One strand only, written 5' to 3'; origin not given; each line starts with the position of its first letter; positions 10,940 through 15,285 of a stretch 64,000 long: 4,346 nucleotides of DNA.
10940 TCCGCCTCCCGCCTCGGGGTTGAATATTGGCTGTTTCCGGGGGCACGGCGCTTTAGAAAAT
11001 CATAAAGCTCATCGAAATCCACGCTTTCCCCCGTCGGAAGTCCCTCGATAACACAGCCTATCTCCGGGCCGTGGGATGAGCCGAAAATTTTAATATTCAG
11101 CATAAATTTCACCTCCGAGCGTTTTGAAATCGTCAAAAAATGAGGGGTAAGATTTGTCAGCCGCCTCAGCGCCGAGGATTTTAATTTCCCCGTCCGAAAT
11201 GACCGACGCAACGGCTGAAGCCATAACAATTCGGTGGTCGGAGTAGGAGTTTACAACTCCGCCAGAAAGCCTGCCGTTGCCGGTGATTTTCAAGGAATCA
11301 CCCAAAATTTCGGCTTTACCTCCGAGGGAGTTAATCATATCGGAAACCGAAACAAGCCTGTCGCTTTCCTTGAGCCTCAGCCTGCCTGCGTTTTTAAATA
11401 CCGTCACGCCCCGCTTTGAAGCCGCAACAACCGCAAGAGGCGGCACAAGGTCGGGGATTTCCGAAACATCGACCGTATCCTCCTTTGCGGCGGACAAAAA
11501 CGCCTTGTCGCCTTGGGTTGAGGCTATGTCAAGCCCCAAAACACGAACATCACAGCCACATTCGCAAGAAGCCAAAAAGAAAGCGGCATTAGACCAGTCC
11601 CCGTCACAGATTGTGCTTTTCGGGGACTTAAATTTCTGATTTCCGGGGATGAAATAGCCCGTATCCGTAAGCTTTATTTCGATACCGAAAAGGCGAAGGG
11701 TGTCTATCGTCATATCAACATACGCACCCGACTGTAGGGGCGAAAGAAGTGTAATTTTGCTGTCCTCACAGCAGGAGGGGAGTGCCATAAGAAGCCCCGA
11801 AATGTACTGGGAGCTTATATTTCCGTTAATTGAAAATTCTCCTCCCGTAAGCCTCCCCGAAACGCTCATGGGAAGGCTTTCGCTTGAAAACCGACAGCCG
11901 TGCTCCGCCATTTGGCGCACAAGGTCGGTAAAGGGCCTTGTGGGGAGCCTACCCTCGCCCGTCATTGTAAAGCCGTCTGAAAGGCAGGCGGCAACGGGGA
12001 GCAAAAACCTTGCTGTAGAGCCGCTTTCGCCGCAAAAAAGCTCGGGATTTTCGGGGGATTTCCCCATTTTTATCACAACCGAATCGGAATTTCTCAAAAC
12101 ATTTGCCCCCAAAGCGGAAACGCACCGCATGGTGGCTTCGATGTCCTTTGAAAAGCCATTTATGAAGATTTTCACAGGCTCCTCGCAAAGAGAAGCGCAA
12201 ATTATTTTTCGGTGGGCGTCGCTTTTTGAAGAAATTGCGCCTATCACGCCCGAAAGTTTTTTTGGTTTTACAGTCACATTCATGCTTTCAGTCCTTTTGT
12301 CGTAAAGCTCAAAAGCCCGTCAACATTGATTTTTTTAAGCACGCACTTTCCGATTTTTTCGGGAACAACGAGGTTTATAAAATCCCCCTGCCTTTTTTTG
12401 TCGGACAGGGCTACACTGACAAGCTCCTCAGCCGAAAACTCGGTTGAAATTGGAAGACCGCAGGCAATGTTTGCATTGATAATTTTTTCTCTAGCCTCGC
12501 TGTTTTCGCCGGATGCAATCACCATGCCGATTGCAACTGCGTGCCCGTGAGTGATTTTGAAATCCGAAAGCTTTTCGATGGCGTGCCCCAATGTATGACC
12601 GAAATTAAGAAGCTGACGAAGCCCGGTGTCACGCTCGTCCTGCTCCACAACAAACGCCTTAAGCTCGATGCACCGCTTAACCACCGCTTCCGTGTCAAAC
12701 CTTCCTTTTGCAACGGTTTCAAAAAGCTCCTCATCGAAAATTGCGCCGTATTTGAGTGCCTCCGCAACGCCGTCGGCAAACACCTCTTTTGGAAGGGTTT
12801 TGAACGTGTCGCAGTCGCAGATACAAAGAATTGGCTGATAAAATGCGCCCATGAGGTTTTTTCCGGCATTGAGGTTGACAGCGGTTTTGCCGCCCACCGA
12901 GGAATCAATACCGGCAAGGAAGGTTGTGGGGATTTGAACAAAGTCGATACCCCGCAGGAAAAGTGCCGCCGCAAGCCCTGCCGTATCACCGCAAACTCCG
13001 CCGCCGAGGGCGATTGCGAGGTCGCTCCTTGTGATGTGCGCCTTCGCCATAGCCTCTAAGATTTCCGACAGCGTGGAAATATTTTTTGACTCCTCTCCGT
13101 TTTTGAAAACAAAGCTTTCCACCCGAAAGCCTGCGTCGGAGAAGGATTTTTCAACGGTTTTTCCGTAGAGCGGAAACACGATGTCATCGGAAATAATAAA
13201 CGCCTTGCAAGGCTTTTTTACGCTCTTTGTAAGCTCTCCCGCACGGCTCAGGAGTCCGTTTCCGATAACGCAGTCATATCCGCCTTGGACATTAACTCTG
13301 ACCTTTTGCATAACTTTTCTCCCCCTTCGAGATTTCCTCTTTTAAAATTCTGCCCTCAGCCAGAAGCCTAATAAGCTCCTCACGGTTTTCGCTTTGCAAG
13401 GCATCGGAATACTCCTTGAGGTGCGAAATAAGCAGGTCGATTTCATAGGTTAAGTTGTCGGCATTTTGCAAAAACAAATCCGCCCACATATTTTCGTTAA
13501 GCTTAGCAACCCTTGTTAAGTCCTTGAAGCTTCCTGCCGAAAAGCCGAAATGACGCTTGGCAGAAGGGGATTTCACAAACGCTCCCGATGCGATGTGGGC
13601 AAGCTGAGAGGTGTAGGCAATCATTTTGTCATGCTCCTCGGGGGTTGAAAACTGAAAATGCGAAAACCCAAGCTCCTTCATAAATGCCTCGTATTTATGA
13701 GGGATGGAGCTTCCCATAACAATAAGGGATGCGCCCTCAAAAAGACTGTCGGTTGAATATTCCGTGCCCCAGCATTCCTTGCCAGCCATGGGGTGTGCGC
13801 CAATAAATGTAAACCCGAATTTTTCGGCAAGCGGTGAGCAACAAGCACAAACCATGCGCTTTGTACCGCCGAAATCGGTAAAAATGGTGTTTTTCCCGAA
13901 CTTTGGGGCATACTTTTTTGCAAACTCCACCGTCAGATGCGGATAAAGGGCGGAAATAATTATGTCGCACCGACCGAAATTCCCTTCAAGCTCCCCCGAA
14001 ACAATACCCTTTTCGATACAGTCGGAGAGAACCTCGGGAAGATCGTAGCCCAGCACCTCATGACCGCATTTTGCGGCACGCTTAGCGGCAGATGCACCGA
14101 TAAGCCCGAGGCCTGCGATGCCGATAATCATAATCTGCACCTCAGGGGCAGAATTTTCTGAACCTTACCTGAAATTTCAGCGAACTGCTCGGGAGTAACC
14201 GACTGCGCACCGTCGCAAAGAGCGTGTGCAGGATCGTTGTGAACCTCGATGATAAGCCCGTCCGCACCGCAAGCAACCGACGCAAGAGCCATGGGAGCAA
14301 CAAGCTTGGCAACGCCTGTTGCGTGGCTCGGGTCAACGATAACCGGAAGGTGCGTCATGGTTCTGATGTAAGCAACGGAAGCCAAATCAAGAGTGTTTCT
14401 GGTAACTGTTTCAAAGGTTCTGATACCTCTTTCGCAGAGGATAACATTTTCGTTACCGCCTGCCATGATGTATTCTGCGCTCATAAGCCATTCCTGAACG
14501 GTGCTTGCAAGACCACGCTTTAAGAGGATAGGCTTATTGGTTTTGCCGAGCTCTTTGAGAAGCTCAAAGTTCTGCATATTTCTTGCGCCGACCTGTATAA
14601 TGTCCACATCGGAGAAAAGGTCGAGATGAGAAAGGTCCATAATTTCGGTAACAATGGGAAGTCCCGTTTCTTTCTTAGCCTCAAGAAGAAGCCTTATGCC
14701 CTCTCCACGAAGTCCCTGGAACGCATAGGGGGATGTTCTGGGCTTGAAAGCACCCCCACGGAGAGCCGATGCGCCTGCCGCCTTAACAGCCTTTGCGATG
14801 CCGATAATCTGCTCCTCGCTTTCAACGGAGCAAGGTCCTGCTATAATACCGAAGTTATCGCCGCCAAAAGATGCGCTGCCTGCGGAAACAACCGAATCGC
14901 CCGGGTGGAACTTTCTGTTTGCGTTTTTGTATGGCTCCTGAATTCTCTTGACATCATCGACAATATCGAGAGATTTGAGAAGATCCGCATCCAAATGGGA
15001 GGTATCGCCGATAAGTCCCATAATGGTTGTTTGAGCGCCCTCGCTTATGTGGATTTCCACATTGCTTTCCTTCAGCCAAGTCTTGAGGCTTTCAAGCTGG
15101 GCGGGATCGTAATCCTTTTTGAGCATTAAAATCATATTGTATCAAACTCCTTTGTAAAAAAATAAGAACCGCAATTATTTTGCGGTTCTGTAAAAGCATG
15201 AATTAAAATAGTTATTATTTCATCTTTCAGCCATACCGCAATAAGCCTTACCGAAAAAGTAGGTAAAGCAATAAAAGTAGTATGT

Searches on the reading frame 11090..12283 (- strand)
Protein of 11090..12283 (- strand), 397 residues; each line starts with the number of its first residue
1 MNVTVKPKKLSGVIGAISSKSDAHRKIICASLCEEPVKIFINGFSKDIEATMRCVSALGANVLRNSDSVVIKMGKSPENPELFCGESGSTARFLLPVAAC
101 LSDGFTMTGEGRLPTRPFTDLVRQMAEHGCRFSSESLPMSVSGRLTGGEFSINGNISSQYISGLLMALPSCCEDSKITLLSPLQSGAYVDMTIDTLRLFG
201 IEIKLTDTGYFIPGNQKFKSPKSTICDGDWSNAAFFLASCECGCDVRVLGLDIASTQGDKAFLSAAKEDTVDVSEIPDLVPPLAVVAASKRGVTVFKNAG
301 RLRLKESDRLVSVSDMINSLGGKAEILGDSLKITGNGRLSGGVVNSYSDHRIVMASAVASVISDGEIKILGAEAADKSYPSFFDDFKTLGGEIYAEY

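Call 7: search_protein_families(library=ncbifam, proteins=[window:11090-12283:-], max_evalue=0.00001)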
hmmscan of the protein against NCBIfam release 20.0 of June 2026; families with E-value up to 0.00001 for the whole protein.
window:11090-12283:- (397 aa): 5 families
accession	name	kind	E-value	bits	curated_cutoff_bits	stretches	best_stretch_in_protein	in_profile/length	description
TIGR01356.1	aroA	equivalog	4.5e-90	302.4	287.25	2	13-264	2-261/415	3-phosphoshikimate 1-carboxyvinyltransferase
NF008816.0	PRK11860.1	equivalog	1.1e-46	159.2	943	2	12-267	17-286/662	bifunctional 3-phosphoshikimate 1-carboxyvinyltransferase/cytidylate kinase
NF011381.1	PRK14806.1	equivalog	4.2e-33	114.5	902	2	272-390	610-727/733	bifunctional prephenate dehydrogenase/3-phosphoshikimate 1-carboxyvinyltransferase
TIGR01072.1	murA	equivalog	1.1e-10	40.9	392.7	1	277-393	305-414/416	UDP-N-acetylglucosamine 1-carboxyvinyltransferase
NF006873.0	PRK09369.1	subfamily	3.5e-09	35.8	297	0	308-393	331-414/419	UDP-N-acetylglucosamine 1-carboxyvinyltransferase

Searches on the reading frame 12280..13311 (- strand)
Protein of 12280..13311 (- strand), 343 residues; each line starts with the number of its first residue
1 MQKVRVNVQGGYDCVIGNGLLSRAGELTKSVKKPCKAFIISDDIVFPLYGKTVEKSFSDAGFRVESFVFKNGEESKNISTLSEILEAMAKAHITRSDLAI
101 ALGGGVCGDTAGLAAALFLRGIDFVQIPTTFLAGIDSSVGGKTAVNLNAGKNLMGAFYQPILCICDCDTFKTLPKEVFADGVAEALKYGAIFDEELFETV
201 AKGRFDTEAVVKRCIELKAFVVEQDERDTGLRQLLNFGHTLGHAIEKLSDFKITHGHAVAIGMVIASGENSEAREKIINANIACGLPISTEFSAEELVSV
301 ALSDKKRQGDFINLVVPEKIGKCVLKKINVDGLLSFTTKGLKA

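Call 7: search_protein_families(library=ncbifam, proteins=[window:12280-13311:-], max_evalue=0.00001)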
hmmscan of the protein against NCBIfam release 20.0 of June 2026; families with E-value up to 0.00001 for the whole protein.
window:12280-13311:- (343 aa): 10 families
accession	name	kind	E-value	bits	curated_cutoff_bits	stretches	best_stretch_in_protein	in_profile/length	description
TIGR01357.1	aroB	equivalog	2e-96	323.2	305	1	13-327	2-332/344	3-dehydroquinate synthase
TIGR04425.1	P_lya_rel_AroB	hypoth_equivalog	1e-58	199.1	400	1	29-323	21-326/348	AroB-related putative sugar phosphate phospholyase (cyclizing)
NF010627.0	PRK14021.1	equivalog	1.9e-57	194.9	565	1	11-324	188-523/542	bifunctional shikimate kinase/3-dehydroquinate synthase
NF004852.0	PRK06203.1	equivalog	9.8e-44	149.8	333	1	64-266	89-302/407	3-dehydroquinate synthase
NF010556.0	PRK13951.1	equivalog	1.5e-38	132.9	560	1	64-264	206-410/492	bifunctional shikimate kinase AroK/3-dehydroquinate synthase AroB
NF002022.0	PRK00843.1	equivalog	2.8e-15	56.2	413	1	13-205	13-193/350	NAD(P)-dependent glycerol-1-phosphate dehydrogenase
NF006941.0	PRK09423.1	subfamily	1.3e-11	44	336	1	15-186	12-173/367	glycerol dehydrogenase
NF053832.1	GlycoaldRedHalo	equivalog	5.3e-10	39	550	1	15-187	12-174/363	glycolaldehyde reductase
NF047954.1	PrpdilGlycDhGldA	equivalog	7.4e-08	32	700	1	12-187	9-174/365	bifunctional L-1,2-propanediol dehydrogenase/glycerol dehydrogenase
NF041822.1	daptide_DH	equivalog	1e-07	31.2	300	0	121-186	104-168/363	daptide-type RiPP biosynthesis dehydogenase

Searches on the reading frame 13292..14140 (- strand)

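Call 7: search_protein_families(library=ncbifam, proteins=[window:13292-14140:-], max_evalue=0.00001)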
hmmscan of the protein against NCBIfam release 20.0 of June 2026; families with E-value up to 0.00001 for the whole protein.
window:13292-14140:- (282 aa): 14 families
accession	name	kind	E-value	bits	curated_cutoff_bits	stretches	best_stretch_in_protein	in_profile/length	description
NF006307.0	PRK08507.1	equivalog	8e-37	126.9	295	1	4-268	1-273/275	prephenate dehydrogenase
NF005107.0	PRK06545.1-5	equivalog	1.2e-34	119.9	414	1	6-274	5-288/367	prephenate dehydrogenase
NF005105.0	PRK06545.1-3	equivalog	2.5e-29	102.3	524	1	6-269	5-284/367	prephenate dehydrogenase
NF011381.1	PRK14806.1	equivalog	3.6e-29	101.5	902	1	5-271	5-285/733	bifunctional prephenate dehydrogenase/3-phosphoshikimate 1-carboxyvinyltransferase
NF005650.0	PRK07417.1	equivalog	5.7e-26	91.4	290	1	4-266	2-274/281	prephenate/arogenate dehydrogenase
NF005694.0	PRK07502.1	equivalog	2.4e-23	82.8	409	1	6-271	9-289/310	prephenate/arogenate dehydrogenase family protein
NF005106.0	PRK06545.1-4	equivalog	5.6e-21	75.2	569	1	8-270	6-283/363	prephenate dehydrogenase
NF005104.0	PRK06545.1-1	equivalog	3.9e-19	69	713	1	8-264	7-277/366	prephenate dehydrogenase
NF005108.0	PRK06545.1-6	equivalog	9e-19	67.7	327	1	6-259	13-273/321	prephenate dehydrogenase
NF005111.0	PRK06545.2-3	equivalog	6.1e-16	58.4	344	1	7-254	17-271/371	prephenate dehydrogenase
NF005109.0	PRK06545.2-1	equivalog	2.5e-11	43.3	397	1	8-250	6-251/361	prephenate dehydrogenase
NF005112.0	PRK06545.2-4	subfamily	5.1e-11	42.2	294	1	6-257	5-259/356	prephenate dehydrogenase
NF005110.0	PRK06545.2-2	equivalog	2.3e-10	40.2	385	1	7-255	74-331/423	prephenate dehydrogenase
NF005113.0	PRK06545.2-5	equivalog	1.3e-07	31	497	0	164-249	190-277/378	prephenate dehydrogenase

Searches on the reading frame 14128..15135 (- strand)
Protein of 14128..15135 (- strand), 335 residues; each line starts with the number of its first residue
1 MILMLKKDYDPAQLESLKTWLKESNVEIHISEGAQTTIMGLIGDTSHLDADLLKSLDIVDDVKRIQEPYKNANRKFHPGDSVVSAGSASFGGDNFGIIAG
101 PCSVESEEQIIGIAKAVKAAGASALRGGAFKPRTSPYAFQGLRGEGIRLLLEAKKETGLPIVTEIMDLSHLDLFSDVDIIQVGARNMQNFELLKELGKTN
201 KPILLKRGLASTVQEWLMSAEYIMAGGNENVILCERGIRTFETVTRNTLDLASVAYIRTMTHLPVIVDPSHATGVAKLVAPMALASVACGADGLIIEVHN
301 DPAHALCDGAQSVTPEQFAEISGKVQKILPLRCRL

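Call 7: search_protein_families(library=ncbifam, proteins=[window:14128-15135:-], max_evalue=0.00001)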
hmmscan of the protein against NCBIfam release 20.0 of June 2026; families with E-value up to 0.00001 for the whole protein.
window:14128-15135:- (335 aa): 9 families
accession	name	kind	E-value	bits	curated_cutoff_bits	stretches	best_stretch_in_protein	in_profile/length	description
NF006421.0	PRK08673.1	subfamily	4e-144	480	335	1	1-329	1-330/338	3-deoxy-7-phosphoheptulonate synthase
NF009933.0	PRK13396.1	subfamily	2.9e-117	391.6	486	1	1-328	1-337/352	3-deoxy-7-phosphoheptulonate synthase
TIGR01361.1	DAHP_synth_Bsub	equivalog_domain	7.8e-117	389.3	267.75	1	72-326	3-258/260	3-deoxy-7-phosphoheptulonate synthase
NF041229.1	BagF_FevY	exception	1.8e-104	349.6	700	1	20-332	16-329/340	phospho-2-dehydro-3-deoxyheptonate aldolase BagF/FevY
NF009239.0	PRK12595.1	equivalog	2e-100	336.3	279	1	73-328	97-353/360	bifunctional 3-deoxy-7-phosphoheptulonate synthase/chorismate mutase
TIGR01362.1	KDO8P_synth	equivalog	3.1e-30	105.2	314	1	94-328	2-252/258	3-deoxy-8-phosphooctulonate synthase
NF003543.0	PRK05198.1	equivalog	4.1e-30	104.7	242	1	92-328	15-267/273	3-deoxy-8-phosphooctulonate synthase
NF009109.0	PRK12457.1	equivalog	2.2e-18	66.5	457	1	136-320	64-260/281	3-deoxy-8-phosphooctulonate synthase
TIGR03586.1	PseI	equivalog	8.8e-06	25.1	340.25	0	150-326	82-251/327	pseudaminic acid synthase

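Call 8: find_related_loci(query=window:14128-15135:-, collection=genome_contigs, flank=3000)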
Query window:14128-15135:- (335 aa) in genome_contigs; peptide patterns used: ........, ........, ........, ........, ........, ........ (x = any residue, [..] = any of these).
600 stretches matched a pattern (row limit reached: there are more); 593 encode a relative of the query (tblastn E <= 1e-3); the best 80 are kept; 80 distinct loci.
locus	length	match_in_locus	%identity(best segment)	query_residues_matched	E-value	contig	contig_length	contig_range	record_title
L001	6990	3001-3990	73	1-330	5e-165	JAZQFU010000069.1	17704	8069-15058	MAG: Clostridia bacterium isolate T1900044632_TS20190098.MAGScoT_cleanbin_000015 SGB_1066_k141_1891314, whole genome sho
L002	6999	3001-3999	71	1-330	6e-165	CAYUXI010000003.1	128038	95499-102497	MAG TPA_asm: uncultured Oscillospiraceae bacterium isolate binchicken_co370_216 genome assembly, contig: NODE_184_length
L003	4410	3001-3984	72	1-328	3e-166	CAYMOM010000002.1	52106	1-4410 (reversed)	MAG TPA_asm: uncultured Faecalibacterium sp. isolate SRP313737_co1_64 genome assembly, contig: NODE_1071_length_52106_co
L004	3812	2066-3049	70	1-328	4e-168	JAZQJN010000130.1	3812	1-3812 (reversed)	MAG: Acutalibacteraceae bacterium isolate T1900044620_TS20190086.MAGScoT_cleanbin_000050 SGB_874_k141_119599, whole geno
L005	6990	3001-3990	68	1-330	6e-160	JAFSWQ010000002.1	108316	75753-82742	MAG: Clostridia bacterium isolate RGIG3541 Goat_Rumen.Co__c204919, whole genome shotgun sequence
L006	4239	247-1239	66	1-331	2e-161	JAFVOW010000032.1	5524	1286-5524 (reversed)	MAG: Clostridia bacterium isolate RGIG5260 Sheep_Colon-1__c169470, whole genome shotgun sequence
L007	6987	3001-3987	71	1-329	1e-158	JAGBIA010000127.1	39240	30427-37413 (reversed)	MAG: Clostridia bacterium isolate RGIG9137 Water_deer_Rectum.Co__c1516784, whole genome shotgun sequence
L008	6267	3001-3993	68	1-331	2e-158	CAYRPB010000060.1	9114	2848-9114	MAG TPA_asm: uncultured Clostridia bacterium isolate SRP225648_co1_661 genome assembly, contig: NODE_19509_length_9114_c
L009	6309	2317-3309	71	1-331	1e-157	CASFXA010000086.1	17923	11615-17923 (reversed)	uncultured Oscillospiraceae bacterium isolate CO.O25.metabat-bins.313 genome assembly, contig: CO.O25.metabat-bins.313.f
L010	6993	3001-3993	69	1-331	2e-157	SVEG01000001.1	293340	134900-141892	MAG: Lachnospiraceae bacterium isolate SIG300 NODE_71_length_293340_cov_2.736963, whole genome shotgun sequence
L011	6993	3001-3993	71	1-331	3e-157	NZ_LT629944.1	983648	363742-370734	Angelakisella massiliensis strain Marseille-P3217T, whole genome shotgun sequence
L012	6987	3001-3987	69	1-329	4e-157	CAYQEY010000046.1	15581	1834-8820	MAG TPA_asm: uncultured Lachnospiraceae bacterium isolate binchicken_co370_248 genome assembly, contig: NODE_3723_length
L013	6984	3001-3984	69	1-328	8e-157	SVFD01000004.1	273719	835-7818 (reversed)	MAG: Lachnospiraceae bacterium isolate SIG323 NODE_74_length_273719_cov_4.818087, whole genome shotgun sequence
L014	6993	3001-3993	66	1-331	6e-157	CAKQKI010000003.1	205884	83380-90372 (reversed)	MAG: uncultured Clostridia bacterium isolate REFINED_METABAT215_TOP10_CONTIGS_1500_ASSEMBLY_K77_MERGED__Hadza_MoBio_hadz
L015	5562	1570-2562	67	1-331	2e-156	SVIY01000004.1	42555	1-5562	MAG: Clostridiales bacterium isolate SIG421 NODE_20006_length_42555_cov_1.506317, whole genome shotgun sequence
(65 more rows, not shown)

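Call 39: find_related_loci(query=window:14128-15135:-, collection=metagenome_contigs, flank=1200)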
Query window:14128-15135:- (335 aa) in metagenome_contigs; peptide patterns used: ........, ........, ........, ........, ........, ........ (x = any residue, [..] = any of these).
600 stretches matched a pattern (row limit reached: there are more); 594 encode a relative of the query (tblastn E <= 1e-3); the best 80 are kept; 80 distinct loci.
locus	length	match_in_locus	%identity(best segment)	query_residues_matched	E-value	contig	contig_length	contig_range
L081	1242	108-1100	72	1-331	6e-180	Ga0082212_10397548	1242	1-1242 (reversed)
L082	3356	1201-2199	69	1-334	4e-164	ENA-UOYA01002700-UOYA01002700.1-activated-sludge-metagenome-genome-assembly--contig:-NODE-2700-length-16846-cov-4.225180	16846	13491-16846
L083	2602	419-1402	68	1-328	4e-165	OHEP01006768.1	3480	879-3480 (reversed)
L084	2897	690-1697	67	1-333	3e-164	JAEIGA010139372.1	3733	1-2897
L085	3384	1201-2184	72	1-328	2e-160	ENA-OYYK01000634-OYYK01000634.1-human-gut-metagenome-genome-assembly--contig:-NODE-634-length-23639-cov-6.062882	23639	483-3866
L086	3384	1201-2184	72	1-328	4e-158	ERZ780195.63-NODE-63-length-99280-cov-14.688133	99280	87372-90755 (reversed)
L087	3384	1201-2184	72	1-328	1e-158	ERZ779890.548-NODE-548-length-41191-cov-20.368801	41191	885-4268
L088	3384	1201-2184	72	1-328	1e-157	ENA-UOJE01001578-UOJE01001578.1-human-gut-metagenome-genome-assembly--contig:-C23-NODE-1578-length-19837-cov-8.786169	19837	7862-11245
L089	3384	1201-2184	71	1-328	5e-157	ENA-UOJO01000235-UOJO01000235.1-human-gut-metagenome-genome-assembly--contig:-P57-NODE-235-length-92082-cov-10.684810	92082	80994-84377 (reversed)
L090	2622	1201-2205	70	1-334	9e-161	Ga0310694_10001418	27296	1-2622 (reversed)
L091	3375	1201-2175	69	1-325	1e-156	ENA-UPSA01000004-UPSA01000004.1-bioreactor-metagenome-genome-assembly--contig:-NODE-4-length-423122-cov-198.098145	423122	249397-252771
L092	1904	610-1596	66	1-329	3e-168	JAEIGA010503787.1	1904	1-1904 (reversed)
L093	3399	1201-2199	69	2-334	4e-156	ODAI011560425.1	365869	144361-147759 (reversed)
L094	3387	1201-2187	69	1-328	4e-155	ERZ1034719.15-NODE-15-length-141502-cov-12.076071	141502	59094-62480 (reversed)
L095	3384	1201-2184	68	1-328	5e-155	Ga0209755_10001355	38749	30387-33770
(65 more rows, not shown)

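Call 60: search_solved_structures(query=window:14128-15135:-, max_evalue=1e-30)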
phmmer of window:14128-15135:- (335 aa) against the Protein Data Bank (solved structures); distinct sequences matched with E-value up to 1e-30: 10.
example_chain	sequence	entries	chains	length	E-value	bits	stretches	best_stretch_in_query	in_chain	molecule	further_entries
4grs_A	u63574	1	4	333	2.4e-104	352.3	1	3-323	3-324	Phospho-2-dehydro-3-deoxyheptonate aldolase, 2-dehydro-3-deoxyphosphoheptonate aldolase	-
1rzm_A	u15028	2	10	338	4.7e-96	325.1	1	3-328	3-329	Phospho-2-dehydro-3-deoxyheptonate aldolase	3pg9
1vr6_A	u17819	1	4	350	5.4e-96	324.9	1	3-328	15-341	Phospho-2-dehydro-3-deoxyheptonate aldolase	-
1vs1_A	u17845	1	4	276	1e-84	287.8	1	79-325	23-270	3-deoxy-7-phosphoheptulonate synthase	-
1zco_A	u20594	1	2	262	1.1e-84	287.8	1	80-323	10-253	2-dehydro-3-deoxyphosphoheptonate aldolase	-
4c1k_A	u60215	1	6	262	2.8e-84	286.4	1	80-323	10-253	2-DEHYDRO-3-DEOXYPHOSPHOHEPTONATE ALDOLASE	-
4c1l_A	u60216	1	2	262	1.9e-83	283.7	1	80-323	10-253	2-dehydro-3-deoxyphosphoheptonate aldolase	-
3pg8_A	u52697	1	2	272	1e-80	274.8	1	72-328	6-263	Phospho-2-dehydro-3-deoxyheptonate aldolase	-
5j6f_A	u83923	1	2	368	1.7e-80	274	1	72-325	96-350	3-deoxy-D-arabino-heptulosonate 7-phosphate synthase, chorismate mutase-isozyme 3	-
3nvt_A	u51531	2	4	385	6.9e-77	262.2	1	73-321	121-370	3-deoxy-D-arabino-heptulosonate 7-phosphate synthase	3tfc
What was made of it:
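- AroF aligns over its full length, including the roughly 70-residue N-terminal extension, with PDB chains 1RZM/3PG9 (call 60).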
